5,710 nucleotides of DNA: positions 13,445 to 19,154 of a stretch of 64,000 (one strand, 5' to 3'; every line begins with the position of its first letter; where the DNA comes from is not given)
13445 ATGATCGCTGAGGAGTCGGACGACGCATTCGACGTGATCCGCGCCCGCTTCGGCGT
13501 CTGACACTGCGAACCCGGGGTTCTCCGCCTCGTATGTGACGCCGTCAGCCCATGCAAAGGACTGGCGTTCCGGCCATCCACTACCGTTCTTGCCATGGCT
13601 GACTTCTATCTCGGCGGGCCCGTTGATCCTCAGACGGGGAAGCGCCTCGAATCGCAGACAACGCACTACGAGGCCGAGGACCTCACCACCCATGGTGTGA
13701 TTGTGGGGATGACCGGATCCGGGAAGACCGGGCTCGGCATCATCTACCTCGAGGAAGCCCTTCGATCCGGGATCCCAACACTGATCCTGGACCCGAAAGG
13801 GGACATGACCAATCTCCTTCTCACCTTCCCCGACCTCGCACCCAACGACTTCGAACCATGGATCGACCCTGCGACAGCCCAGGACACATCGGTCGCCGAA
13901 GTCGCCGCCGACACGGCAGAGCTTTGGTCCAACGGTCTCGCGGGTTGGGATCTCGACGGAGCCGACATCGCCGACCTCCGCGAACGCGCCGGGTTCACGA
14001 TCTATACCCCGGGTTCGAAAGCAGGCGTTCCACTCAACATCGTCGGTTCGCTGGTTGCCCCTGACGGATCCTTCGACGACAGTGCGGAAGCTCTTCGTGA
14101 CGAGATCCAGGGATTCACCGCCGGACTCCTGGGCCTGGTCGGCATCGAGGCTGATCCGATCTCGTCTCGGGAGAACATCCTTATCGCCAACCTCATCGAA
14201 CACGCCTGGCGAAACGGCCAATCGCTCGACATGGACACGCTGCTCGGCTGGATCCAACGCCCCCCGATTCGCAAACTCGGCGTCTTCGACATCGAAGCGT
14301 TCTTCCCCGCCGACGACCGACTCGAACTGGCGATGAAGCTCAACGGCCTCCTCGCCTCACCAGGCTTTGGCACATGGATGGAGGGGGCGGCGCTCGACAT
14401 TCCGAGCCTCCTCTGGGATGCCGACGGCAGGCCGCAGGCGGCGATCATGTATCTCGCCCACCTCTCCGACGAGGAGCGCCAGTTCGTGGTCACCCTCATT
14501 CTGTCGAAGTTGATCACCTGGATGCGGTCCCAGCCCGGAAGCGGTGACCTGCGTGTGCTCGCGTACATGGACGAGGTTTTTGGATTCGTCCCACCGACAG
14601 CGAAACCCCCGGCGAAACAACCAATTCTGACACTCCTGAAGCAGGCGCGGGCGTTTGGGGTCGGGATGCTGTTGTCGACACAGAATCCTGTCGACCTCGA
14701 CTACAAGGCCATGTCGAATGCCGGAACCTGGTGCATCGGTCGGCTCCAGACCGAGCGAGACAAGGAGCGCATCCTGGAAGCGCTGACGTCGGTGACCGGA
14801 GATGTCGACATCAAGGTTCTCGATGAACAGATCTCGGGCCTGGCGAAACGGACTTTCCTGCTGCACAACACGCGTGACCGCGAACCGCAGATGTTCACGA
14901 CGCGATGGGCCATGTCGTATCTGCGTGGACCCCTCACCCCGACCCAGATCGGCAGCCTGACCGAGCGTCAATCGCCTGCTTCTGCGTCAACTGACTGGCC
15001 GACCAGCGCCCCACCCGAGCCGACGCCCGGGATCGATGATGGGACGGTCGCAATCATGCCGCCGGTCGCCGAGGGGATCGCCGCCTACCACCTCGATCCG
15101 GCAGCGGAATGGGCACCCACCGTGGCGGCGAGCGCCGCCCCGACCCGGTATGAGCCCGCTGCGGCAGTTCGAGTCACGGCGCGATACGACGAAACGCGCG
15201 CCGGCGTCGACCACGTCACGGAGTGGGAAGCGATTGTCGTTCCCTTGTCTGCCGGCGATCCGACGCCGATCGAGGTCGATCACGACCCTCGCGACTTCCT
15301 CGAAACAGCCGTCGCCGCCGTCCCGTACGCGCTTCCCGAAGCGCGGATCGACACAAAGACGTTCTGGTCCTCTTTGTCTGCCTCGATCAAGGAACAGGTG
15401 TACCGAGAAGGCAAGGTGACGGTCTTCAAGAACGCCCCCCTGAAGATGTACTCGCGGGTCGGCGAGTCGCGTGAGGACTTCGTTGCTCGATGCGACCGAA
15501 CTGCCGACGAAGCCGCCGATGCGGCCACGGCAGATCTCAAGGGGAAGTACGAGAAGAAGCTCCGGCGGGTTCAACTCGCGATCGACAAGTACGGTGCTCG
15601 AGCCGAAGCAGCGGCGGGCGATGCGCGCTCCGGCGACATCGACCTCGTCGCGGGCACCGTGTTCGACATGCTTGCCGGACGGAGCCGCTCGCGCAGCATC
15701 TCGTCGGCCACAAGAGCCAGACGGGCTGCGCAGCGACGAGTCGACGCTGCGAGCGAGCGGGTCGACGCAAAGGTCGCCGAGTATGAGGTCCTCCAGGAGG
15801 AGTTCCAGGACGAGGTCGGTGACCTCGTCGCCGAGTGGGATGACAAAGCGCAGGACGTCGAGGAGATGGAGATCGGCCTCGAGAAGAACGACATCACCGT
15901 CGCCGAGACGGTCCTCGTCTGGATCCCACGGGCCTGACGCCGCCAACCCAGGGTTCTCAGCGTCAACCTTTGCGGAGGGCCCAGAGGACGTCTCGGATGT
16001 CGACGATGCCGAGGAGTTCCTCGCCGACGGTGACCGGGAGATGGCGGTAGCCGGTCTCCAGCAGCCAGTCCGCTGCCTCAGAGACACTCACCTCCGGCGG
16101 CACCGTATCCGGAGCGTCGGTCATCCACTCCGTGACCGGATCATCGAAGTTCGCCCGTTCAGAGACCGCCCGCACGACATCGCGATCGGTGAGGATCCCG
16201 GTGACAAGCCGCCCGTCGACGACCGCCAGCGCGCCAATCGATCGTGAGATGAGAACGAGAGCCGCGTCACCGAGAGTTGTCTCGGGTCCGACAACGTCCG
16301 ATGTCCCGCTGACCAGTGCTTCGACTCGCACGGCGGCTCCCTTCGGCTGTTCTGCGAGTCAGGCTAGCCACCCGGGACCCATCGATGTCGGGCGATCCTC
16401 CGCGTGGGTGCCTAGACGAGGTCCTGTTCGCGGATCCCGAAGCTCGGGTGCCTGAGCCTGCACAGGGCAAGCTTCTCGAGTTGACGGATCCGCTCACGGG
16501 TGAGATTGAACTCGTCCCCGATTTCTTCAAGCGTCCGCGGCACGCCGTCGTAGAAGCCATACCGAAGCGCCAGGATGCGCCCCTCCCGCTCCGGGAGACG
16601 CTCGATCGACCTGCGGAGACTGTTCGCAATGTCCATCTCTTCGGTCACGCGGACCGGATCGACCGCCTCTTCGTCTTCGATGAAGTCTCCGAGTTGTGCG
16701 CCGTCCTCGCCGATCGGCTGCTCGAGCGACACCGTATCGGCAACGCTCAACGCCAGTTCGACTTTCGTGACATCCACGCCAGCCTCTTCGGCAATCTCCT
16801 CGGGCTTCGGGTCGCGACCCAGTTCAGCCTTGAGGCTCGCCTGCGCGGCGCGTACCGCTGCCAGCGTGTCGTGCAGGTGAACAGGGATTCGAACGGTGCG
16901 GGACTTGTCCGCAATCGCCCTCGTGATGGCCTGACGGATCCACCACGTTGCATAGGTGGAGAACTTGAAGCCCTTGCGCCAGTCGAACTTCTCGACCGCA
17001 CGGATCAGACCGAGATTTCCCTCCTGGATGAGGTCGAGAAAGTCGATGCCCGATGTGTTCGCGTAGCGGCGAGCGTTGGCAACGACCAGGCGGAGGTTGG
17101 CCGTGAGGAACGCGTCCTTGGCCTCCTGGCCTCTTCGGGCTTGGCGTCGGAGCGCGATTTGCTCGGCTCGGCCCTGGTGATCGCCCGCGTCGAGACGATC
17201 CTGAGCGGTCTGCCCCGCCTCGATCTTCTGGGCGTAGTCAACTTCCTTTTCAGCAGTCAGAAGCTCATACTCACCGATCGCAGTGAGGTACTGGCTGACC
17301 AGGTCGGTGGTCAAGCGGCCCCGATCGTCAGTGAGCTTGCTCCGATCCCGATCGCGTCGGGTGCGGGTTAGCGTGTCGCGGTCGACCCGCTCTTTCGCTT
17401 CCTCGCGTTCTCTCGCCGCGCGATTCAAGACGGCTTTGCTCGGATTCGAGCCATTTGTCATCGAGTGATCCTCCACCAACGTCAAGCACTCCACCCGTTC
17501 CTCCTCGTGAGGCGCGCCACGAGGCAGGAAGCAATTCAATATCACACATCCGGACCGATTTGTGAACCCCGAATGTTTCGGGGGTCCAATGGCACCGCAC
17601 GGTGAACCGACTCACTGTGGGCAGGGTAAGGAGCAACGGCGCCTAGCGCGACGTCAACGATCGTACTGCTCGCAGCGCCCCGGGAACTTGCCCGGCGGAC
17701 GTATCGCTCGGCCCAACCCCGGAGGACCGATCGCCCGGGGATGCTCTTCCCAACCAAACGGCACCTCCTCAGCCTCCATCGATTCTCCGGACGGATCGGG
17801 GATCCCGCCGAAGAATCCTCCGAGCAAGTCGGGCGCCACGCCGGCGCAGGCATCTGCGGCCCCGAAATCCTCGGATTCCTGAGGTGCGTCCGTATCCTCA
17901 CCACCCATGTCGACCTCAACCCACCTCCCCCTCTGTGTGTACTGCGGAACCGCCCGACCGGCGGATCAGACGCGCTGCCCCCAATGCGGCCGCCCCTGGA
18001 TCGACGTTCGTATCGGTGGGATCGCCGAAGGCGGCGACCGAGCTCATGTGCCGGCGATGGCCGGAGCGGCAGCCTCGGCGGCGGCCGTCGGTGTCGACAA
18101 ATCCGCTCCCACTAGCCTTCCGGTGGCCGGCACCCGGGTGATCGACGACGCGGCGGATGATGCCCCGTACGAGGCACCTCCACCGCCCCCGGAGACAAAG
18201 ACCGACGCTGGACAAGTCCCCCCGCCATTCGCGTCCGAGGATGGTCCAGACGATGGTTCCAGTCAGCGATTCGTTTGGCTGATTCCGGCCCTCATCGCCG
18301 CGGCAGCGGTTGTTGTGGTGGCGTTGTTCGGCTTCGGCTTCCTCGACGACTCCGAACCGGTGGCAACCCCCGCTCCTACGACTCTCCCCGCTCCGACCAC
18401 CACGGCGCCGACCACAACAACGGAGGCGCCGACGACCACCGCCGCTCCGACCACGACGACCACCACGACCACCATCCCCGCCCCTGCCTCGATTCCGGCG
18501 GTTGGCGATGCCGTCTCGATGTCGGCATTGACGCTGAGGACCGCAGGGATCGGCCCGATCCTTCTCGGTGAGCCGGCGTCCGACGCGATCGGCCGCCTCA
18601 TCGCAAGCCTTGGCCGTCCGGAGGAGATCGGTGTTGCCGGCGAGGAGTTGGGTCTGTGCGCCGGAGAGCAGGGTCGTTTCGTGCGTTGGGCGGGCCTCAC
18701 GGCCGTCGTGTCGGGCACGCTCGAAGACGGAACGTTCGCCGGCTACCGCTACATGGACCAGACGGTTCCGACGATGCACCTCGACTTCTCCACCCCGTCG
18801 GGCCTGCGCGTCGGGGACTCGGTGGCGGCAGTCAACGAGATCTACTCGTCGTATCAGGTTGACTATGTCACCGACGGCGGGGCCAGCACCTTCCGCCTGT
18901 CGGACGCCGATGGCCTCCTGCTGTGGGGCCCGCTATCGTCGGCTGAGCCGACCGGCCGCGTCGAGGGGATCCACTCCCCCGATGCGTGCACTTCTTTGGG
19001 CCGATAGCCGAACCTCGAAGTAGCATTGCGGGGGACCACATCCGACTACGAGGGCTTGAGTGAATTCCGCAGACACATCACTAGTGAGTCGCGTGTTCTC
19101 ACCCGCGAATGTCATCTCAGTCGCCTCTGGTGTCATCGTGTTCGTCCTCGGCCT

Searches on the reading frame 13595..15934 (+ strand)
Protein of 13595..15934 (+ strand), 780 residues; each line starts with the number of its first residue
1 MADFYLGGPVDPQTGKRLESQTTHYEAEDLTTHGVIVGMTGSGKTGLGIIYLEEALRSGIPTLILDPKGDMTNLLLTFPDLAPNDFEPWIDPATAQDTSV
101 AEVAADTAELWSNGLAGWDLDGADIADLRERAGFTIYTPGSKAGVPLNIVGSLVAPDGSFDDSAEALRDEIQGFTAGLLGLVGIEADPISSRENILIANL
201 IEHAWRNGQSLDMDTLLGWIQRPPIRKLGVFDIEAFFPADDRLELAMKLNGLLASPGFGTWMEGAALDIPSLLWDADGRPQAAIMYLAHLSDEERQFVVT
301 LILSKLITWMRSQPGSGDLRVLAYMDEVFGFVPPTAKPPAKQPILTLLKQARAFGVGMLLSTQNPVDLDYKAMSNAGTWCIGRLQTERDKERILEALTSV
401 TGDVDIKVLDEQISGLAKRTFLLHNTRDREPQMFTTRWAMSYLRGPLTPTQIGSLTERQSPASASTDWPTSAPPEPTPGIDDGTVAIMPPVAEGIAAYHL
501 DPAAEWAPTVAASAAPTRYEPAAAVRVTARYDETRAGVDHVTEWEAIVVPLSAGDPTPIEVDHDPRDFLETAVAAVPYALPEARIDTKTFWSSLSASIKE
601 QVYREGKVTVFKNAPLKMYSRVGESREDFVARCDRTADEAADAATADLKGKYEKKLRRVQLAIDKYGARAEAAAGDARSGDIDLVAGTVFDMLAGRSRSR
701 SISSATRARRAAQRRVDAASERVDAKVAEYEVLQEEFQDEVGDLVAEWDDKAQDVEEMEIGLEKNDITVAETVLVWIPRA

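Call 20: search_protein_families(library=pfam, proteins=[window:13595-15934:+], max_evalue=0.01)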
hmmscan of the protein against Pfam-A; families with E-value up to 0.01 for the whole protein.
window:13595-15934:+ (780 aa): 2 families
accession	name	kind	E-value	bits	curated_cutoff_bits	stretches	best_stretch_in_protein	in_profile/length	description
PF01935.23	DUF87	-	1.1e-06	29.4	23.2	1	28-129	20-101/220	Helicase HerA, central domain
PF05872.18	HerA_C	-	4.1e-06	26.2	22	1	18-74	8-64/502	Helicase HerA-like C-terminal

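Call 52: search_protein_families(library=ncbifam, proteins=[window:13595-15934:+], max_evalue=0.01)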
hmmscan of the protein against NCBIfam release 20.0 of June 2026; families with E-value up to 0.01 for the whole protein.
window:13595-15934:+ (780 aa): 8 families
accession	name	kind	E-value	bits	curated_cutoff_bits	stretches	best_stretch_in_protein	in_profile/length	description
NF053655.1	CedD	equivalog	8.6e-08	31.3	600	1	23-79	213-269/527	DNA-translocating ATPase CedD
NF041017.1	DNA_import_CedB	equivalog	3.9e-07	29.1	700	0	290-370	443-521/590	DNA import protein CedB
NF042943.1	HerA_antiphage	equivalog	6.5e-07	28.3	800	1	347-422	465-535/566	anti-phage-associated helicase HerA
NF033849.1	ser_rich_anae_1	subfamily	5.9e-06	23.9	650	1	346-397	1052-1103/1163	serine-rich protein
TIGR03743.1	SXT_TraD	subfamily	0.00015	20.4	366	1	25-71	169-215/636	conjugative transfer system coupling protein TraD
NF040819.1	helicase_HerA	equivalog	0.00022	19.9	970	1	321-404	404-487/561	DNA double-strand break repair helicase HerA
NF040937.1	HerA_Thermprot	equivalog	0.00053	18.5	800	1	287-404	314-434/487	DNA double-strand break repair helicase HerA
TIGR03754.1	conj_TOL_TraD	equivalog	0.0095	14.5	647.55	0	22-72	171-221/643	type IV conjugative transfer system coupling protein TraD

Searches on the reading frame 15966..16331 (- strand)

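Call 20: search_protein_families(library=pfam, proteins=[window:15966-16331:-], max_evalue=0.01)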
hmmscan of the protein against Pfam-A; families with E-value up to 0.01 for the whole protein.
window:15966-16331:- (122 aa): 1 family
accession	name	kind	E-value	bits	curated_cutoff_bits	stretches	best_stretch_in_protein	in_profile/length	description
PF00571.33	CBS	-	2.1e-21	76.4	24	2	66-120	1-56/57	CBS domain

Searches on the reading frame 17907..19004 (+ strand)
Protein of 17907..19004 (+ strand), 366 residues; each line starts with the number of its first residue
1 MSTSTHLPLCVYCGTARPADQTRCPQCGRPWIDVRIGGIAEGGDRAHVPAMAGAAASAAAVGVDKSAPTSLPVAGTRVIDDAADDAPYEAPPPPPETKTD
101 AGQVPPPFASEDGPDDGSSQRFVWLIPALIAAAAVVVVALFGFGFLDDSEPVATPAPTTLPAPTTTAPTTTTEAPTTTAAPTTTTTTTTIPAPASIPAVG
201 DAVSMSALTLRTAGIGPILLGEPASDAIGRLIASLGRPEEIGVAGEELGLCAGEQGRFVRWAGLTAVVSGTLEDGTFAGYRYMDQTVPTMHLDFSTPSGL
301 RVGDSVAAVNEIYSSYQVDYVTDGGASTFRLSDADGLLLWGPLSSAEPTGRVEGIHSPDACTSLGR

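Call 20: search_protein_families(library=pfam, proteins=[window:17907-19004:+], max_evalue=0.01)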
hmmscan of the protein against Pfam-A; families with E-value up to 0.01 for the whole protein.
window:17907-19004:+ (366 aa): 2 families
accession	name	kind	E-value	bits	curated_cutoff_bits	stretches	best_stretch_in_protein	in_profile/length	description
PF13240.11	Zn_Ribbon_1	-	0.00076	19.6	25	1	10-30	2-22/23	zinc-ribbon domain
PF21827.1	New_glue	-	0.0026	17.9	31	1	136-192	7-64/94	New glue protein family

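Call 52: search_protein_families(library=ncbifam, proteins=[window:17907-19004:+], max_evalue=0.01)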
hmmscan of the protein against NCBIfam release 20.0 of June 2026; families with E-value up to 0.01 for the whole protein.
window:17907-19004:+ (366 aa): 1 family
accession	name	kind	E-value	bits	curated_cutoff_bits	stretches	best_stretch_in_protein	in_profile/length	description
NF033761.1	gliding_GltJ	equivalog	0.0012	18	450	1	46-201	296-458/671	adventurous gliding motility protein GltJ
